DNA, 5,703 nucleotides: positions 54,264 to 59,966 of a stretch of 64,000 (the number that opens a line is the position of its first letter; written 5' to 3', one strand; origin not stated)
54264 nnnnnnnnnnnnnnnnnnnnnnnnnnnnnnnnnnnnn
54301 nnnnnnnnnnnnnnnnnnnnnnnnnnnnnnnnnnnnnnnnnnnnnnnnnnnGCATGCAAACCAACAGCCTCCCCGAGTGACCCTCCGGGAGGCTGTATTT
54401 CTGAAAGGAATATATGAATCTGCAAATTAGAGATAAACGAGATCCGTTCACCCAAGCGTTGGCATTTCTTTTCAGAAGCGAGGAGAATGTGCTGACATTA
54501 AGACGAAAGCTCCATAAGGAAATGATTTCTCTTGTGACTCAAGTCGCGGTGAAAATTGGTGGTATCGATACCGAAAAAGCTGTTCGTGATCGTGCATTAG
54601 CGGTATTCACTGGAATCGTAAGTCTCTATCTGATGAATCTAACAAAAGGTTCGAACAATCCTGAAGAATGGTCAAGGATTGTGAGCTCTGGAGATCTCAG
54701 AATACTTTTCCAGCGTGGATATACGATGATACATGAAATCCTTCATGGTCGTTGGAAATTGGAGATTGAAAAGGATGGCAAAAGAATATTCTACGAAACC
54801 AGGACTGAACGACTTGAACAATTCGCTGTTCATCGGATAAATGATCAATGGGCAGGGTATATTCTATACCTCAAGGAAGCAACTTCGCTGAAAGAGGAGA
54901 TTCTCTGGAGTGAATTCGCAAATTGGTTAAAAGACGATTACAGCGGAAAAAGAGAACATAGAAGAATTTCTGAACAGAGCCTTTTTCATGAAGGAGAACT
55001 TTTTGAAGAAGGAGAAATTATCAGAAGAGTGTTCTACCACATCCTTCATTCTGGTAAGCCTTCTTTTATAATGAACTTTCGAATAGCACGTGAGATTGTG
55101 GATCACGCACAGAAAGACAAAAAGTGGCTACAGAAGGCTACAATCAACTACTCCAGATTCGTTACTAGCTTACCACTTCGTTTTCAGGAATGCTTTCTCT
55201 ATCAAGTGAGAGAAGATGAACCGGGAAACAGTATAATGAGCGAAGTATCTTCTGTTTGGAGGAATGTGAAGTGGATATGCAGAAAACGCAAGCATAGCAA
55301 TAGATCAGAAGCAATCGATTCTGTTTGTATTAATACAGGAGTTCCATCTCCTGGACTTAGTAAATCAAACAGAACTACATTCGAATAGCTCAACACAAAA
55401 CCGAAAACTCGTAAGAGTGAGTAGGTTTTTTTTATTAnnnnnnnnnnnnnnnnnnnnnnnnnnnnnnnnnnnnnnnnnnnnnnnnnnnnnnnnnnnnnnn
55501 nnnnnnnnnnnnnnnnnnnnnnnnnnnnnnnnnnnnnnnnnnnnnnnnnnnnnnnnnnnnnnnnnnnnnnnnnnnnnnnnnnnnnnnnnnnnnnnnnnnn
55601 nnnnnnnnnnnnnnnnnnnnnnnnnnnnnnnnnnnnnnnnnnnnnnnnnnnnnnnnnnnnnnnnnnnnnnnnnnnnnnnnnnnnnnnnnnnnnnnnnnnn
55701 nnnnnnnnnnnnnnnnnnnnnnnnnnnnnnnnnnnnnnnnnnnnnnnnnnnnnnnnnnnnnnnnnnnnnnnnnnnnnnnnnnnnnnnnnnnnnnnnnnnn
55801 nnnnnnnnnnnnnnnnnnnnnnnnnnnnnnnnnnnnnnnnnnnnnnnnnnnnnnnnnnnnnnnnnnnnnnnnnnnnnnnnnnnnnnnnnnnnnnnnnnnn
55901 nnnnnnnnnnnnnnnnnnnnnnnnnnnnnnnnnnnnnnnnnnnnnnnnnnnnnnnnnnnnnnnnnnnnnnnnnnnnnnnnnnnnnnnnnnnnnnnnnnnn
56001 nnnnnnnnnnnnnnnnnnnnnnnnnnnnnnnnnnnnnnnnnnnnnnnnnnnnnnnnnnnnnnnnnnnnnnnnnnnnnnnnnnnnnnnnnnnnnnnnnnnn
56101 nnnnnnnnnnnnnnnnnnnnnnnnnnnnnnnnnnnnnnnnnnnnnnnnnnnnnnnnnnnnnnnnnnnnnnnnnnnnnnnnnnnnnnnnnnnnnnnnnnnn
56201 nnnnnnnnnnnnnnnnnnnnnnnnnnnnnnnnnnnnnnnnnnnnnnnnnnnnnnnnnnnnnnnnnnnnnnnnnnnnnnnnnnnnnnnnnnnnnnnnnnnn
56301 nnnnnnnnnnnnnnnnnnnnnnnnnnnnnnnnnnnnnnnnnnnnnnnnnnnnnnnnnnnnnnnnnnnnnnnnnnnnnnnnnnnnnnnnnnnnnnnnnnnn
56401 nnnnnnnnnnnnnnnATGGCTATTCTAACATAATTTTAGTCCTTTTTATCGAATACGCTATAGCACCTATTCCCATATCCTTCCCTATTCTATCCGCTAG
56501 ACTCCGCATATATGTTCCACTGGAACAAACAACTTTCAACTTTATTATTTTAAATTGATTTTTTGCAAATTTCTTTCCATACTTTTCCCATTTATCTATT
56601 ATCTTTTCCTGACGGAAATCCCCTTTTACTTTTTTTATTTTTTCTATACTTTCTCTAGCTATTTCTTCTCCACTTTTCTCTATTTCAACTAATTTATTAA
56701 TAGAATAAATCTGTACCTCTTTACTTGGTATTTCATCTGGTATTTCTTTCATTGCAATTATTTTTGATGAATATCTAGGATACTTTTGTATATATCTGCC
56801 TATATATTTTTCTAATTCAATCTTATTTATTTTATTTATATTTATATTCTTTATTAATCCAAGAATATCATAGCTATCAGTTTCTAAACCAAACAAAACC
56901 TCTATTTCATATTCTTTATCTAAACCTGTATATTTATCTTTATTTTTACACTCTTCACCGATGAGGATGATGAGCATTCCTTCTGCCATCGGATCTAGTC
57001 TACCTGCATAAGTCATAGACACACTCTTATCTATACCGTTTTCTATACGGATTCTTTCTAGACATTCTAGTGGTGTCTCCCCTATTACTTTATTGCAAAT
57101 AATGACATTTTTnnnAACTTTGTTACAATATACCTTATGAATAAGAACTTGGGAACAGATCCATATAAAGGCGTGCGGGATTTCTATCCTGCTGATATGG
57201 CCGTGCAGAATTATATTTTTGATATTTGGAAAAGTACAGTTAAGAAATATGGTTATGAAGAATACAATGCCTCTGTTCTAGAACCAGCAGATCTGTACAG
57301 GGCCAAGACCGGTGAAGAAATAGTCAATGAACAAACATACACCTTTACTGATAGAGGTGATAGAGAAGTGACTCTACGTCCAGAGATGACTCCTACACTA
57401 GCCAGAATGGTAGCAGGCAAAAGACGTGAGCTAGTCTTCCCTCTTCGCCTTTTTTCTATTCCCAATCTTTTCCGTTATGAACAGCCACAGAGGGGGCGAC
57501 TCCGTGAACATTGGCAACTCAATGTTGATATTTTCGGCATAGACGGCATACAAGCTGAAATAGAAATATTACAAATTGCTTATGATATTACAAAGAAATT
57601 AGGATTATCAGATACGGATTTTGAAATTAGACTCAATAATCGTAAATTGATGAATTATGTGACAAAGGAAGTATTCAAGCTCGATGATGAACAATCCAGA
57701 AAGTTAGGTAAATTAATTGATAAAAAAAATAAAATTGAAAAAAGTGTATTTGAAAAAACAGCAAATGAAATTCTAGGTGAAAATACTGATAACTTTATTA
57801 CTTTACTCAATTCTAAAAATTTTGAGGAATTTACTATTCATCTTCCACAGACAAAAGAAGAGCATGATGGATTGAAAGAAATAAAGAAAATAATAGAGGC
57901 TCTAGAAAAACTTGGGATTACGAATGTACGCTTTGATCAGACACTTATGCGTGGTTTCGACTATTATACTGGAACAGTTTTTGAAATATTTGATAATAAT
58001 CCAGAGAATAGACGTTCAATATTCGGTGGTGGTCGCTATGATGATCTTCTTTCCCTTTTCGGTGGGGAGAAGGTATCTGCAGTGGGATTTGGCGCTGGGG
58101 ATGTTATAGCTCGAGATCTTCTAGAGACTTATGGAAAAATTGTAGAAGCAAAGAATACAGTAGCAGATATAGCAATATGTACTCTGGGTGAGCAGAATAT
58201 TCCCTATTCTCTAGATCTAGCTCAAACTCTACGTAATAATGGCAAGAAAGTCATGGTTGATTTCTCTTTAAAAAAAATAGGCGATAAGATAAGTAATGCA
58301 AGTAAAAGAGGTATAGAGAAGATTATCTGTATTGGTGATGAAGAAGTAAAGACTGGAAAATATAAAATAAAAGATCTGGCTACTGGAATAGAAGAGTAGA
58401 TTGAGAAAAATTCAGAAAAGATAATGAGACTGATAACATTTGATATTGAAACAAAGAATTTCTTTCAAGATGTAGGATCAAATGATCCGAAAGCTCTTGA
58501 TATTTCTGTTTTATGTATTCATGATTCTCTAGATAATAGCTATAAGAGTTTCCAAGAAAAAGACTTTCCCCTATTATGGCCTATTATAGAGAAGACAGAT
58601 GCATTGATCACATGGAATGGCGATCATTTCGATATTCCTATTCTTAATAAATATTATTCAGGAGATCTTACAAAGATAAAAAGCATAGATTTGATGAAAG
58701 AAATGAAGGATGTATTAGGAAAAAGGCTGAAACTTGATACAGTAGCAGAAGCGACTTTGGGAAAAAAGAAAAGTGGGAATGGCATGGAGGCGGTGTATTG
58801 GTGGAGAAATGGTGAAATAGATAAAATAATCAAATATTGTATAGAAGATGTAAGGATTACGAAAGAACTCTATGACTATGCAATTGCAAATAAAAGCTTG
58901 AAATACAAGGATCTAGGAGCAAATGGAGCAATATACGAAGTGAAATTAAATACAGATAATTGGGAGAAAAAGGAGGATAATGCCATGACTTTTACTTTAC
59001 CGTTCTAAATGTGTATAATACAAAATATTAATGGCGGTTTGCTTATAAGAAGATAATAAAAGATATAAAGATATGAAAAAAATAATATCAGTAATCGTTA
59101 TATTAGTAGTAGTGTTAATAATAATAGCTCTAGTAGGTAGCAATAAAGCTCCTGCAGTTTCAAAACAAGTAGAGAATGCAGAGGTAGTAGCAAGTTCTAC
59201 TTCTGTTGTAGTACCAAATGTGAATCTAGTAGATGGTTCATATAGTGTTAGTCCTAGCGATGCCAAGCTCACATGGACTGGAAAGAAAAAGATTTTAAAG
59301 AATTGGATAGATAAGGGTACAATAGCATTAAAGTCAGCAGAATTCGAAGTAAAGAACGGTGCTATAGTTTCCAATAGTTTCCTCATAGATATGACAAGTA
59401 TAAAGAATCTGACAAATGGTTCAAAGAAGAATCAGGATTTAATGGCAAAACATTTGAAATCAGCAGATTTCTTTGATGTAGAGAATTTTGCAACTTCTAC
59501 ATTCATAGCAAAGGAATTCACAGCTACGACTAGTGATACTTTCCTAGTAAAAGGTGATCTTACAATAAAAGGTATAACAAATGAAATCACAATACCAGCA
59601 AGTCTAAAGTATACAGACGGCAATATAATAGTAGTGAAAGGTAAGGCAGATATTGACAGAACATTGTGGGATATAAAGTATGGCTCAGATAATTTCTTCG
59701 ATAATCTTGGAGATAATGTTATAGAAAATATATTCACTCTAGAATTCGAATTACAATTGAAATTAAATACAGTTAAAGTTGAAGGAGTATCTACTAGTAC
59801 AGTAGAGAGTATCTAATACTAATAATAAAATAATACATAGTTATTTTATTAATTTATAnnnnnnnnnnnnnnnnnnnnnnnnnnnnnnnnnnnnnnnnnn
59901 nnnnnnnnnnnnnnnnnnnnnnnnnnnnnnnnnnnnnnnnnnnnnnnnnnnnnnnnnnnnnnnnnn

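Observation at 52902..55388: G+C-rich four-gene cassette (J-domain protein plus three unknowns) abutting an IS1595-like element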

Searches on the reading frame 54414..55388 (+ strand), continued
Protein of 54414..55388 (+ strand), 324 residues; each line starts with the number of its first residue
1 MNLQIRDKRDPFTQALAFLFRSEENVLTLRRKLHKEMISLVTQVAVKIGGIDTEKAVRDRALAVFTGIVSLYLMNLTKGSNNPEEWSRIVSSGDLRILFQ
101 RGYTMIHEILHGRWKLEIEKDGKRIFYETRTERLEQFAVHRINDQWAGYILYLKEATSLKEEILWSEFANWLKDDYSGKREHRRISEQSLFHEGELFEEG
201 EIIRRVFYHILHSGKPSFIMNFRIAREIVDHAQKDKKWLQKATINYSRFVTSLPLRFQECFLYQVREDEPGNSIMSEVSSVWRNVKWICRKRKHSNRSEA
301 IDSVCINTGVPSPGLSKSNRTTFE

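Call 70: search_protein_families(library=ncbifam, proteins=[L018:2326-2607:+, L018:2634-3173:+, L018:3189-3953:+, L018:3968-4867:+], max_evalue=0.00001)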
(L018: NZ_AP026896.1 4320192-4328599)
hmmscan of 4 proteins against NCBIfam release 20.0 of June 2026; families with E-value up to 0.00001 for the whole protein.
L018:2326-2607:+ (94 aa): 19 families
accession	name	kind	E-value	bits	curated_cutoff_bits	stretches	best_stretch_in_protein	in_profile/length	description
NF050028.1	CldAdptActJ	equivalog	2.2e-53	178.7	150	1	1-93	1-93/93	cold adaptation protein ActJcold adaptation protein ActJ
TIGR02349.1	DnaJ_bact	equivalog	4.9e-20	72.2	377.2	1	3-69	1-62/354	molecular chaperone DnaJ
NF008035.0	PRK10767.1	subfamily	4.9e-18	65.3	338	1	2-69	4-66/374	molecular chaperone DnaJ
NF010871.0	PRK14278.1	equivalog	5.6e-16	58.4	502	1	3-67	4-62/378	molecular chaperone DnaJ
NF037946.1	terminal_TopJ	equivalog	8.8e-16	57.6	300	1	3-69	6-66/810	terminal organelle assembly protein TopJ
NF006948.0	PRK09430.1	equivalog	1.8e-14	54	162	1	3-64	201-264/267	co-chaperone DjlA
NF010892.0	PRK14299.1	equivalog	2.3e-14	53.3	392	1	2-69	4-65/291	chaperone protein DnaJ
NF010872.0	PRK14279.1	equivalog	5.8e-14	52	556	1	2-69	9-71/394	molecular chaperone DnaJ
NF010894.0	PRK14301.1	equivalog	6.3e-14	51.7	548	1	3-70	5-67/373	chaperone protein DnaJ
NF010874.0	PRK14281.1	equivalog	1.1e-13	51.1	619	1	3-80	4-75/397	chaperone protein DnaJ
TIGR03835.1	termin_org_DnaJ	equivalog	1.4e-13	50.2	512.25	1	3-71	3-65/871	terminal organelle assembly protein TopJ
NF010885.0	PRK14292.1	equivalog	3.5e-13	49.3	585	1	2-69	2-63/371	chaperone protein DnaJ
NF007618.0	PRK10266.1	equivalog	1.6e-12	47.5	403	1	2-69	4-65/306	curved DNA-binding protein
NF003449.0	PRK05014.1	equivalog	2.1e-10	41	189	1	3-78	2-79/172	co-chaperone HscB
NF001420.0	PRK00294.1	equivalog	1.9e-08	34.6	169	1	17-88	21-98/173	co-chaperone HscB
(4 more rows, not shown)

L018:2634-3173:+ (180 aa): 1 family
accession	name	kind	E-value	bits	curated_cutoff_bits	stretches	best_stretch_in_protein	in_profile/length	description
NF047888.1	ColdAdpAtcA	equivalog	4e-73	245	200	1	1-180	1-178/178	cold adaptation protein AtcA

L018:3189-3953:+ (255 aa): 1 family
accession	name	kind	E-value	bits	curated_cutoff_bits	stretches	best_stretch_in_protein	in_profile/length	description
NF047889.1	ColdAdpAtcB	equivalog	3e-139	462.7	440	1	3-255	2-252/252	cold adaptation protein AtcB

L018:3968-4867:+ (300 aa): 1 family
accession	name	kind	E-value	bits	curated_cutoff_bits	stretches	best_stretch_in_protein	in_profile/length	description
NF047890.1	ColdAdpAtcC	equivalog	9.2e-119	396.3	370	1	1-299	1-296/297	cold adaptation protein AtcC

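Call 85: predict_structure(alignment_id=A11)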
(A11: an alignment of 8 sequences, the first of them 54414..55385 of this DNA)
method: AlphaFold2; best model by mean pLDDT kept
length: 324 residues; sequences in the alignment: 8
mean_pLDDT: 75.2   pTM: 0.66
mean pLDDT of the five models: 75.2, 74.1, 69.7, 66.5, 61.2
residues with pLDDT >= 90: 32; 70-90: 205; 50-70: 38; < 50: 49
segments of 3 or more residues with pLDDT < 50: 1-4, 51-53, 114-127, 178-195, 265-270
pLDDT, mean of each block of 10 residues (from residue 1): 54 86 81 83 73 62 89 88 85 86 84 51 51 80 85 82 82 63 44 54 89 85 90 86 89 85 50 76 84 68 86 66 45
secondary structure, 60 per line:
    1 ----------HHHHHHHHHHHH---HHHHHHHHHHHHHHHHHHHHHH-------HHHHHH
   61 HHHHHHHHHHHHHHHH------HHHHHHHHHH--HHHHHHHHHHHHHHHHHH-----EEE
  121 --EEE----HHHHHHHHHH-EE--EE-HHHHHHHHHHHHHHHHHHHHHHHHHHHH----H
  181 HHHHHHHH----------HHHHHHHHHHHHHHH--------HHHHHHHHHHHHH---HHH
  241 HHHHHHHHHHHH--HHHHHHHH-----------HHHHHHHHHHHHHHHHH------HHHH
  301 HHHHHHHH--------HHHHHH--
elements in order: H11-22 H26-47 H55-76 H83-92 H95-112 E118-120 E123-125 H130-139 H148-175 H180-188 H199-213 H222-234 H238-252 H255-262 H274-290 H297-308 H317-322

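Call 101: search_protein_families(library=padloc, proteins=[L014:7030-7674:+, L014:7680-8033:+, L016:2562-2852:+, L016:3151-4200:+], max_evalue=0.001)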
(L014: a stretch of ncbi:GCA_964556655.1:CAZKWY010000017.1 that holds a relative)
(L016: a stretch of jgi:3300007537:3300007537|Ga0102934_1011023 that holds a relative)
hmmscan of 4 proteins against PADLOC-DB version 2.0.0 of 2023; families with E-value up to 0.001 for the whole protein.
L014:7030-7674:+ (214 aa): 0 families

L014:7680-8033:+ (117 aa): 0 families

L016:2562-2852:+ (96 aa): 0 families

L016:3151-4200:+ (349 aa): 0 families

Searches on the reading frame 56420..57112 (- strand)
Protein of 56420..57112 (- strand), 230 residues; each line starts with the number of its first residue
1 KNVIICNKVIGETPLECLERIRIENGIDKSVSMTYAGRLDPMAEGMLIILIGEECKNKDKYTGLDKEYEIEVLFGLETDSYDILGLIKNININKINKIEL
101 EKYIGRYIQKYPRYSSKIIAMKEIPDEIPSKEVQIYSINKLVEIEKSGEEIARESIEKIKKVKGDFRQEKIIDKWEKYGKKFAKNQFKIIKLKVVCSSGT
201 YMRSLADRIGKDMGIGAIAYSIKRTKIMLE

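Call 79: find_related_loci(query=window:56420-57112:-, collection=metagenome_contigs, flank=10000)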
Query window:56420-57112:- (230 aa) in metagenome_contigs; peptide patterns used: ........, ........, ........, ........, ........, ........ (x = any residue, [..] = any of these).
600 stretches matched a pattern (row limit reached: there are more); 11 encode a relative of the query (tblastn E <= 1e-3); 11 distinct loci.
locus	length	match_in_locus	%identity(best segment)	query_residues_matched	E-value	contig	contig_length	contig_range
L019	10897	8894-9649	67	1-227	1e-104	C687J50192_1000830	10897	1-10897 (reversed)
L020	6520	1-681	53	11-229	6e-71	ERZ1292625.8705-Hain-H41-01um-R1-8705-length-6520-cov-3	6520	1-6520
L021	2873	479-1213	48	1-227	5e-68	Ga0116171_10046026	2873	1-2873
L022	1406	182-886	46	11-227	2e-61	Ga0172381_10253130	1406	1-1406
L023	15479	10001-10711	43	3-227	5e-57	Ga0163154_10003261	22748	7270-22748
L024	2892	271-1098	33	4-227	3e-42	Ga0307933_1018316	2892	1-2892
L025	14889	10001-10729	38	4-227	3e-39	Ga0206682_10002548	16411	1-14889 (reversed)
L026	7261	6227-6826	30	2-227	2e-18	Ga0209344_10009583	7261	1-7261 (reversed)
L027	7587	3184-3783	30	2-227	6e-18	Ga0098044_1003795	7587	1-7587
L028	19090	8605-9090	26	35-226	9e-12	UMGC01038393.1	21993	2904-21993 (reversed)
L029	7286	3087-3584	28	31-226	3e-9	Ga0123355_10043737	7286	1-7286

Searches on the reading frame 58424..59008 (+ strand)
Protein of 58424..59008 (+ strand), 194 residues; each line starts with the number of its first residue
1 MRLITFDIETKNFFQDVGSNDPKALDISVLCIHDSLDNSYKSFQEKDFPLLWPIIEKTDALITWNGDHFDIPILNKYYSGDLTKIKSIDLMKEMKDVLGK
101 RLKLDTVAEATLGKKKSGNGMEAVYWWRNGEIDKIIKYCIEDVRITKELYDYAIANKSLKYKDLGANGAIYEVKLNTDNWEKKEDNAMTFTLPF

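Call 100: search_protein_families(library=pfam, proteins=[window:58424-59008:+], max_evalue=0.001)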
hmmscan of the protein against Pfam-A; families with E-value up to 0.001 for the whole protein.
window:58424-59008:+ (194 aa): 3 families
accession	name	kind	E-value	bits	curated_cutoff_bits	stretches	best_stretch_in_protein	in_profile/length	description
PF13482.12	RNase_H_2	-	1.9e-14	54.4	22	1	6-153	3-164/165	RNase_H superfamily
PF10108.15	DNA_pol_B_exo2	-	1.6e-07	31.7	24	0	86-146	104-166/213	Predicted 3'-5' exonuclease related to the exonuclease domain of PolB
PF03104.25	DNA_pol_B_exo1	-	0.00067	19.6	23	0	57-76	158-177/242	DNA polymerase family B, exonuclease domain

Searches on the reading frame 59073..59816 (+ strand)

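Call 100: search_protein_families(library=pfam, proteins=[window:59073-59816:+], max_evalue=0.001)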
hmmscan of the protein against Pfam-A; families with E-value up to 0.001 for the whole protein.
window:59073-59816:+ (247 aa): 1 family
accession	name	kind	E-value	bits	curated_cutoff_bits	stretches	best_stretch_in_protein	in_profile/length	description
PF04264.18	YceI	-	2.4e-22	80.3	23.7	1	57-228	1-149/150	YceI-like domain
